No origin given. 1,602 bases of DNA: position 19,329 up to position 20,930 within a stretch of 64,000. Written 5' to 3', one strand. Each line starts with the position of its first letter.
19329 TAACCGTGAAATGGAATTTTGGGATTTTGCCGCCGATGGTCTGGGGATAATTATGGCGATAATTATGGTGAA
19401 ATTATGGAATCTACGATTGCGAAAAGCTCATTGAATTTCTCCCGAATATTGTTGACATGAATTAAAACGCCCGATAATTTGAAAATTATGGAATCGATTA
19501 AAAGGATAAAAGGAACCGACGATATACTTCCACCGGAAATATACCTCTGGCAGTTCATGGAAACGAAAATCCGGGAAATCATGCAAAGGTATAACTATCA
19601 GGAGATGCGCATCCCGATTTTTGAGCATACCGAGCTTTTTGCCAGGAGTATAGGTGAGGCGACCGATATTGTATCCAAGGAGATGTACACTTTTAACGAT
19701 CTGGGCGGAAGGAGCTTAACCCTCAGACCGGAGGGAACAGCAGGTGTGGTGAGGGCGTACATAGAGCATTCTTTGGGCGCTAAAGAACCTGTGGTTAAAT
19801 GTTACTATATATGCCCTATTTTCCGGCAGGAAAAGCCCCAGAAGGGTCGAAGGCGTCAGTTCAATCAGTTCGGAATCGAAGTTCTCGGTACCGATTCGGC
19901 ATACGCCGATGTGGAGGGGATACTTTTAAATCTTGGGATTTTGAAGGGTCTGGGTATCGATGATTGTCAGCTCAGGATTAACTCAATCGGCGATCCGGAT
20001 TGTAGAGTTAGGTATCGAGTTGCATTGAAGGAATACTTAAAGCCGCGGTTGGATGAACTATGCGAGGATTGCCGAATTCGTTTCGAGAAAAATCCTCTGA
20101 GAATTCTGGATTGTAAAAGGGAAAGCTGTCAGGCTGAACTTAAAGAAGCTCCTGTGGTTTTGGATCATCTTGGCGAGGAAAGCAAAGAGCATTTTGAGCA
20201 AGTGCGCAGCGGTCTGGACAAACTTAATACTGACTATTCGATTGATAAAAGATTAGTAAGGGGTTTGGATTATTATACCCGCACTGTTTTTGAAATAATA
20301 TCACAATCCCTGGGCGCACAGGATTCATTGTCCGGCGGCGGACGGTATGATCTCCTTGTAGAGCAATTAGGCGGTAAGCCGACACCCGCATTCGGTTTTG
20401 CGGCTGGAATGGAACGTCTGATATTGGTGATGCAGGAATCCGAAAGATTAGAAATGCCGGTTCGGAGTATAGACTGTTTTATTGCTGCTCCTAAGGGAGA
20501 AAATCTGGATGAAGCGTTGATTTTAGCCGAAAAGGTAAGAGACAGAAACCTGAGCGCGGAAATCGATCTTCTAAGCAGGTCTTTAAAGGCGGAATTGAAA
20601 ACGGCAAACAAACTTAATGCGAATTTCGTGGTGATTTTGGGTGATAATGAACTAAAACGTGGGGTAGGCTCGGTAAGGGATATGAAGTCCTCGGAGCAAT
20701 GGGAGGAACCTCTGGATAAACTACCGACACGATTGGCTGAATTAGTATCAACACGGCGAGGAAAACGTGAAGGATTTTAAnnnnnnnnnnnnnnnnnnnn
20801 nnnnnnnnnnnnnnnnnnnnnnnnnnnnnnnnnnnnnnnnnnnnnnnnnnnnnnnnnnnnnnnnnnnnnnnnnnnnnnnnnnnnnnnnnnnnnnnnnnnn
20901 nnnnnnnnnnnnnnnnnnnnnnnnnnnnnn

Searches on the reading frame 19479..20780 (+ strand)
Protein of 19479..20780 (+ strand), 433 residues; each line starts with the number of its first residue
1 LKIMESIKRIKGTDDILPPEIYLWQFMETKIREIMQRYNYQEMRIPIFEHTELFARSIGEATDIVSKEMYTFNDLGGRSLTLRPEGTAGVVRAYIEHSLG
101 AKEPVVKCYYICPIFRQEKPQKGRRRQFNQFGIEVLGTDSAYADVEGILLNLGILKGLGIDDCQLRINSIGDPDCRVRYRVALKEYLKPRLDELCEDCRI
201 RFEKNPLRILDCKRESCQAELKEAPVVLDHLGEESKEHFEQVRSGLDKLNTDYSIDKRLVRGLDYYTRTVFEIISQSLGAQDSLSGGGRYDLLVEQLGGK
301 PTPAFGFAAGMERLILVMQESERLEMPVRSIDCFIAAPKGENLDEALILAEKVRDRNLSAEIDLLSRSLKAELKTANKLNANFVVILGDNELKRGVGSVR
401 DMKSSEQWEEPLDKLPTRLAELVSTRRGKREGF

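Call 63: search_protein_families(library=pfam, proteins=[window:19479-20780:+], max_evalue=0.00001)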
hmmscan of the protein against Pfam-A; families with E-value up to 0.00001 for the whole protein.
window:19479-20780:+ (433 aa): 3 families
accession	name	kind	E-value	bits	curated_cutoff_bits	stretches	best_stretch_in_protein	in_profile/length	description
PF13393.11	tRNA-synt_His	-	7.3e-43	147.4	25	1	12-314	1-308/308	Histidyl-tRNA synthetase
PF00587.30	tRNA-synt_2b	-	1.7e-13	51.4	29.3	1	70-321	1-178/179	tRNA synthetase class II core domain (G, H, P, S and T)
PF03129.25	HGTP_anticodon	-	4.4e-12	46.4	21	1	333-421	2-93/94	Anticodon binding domain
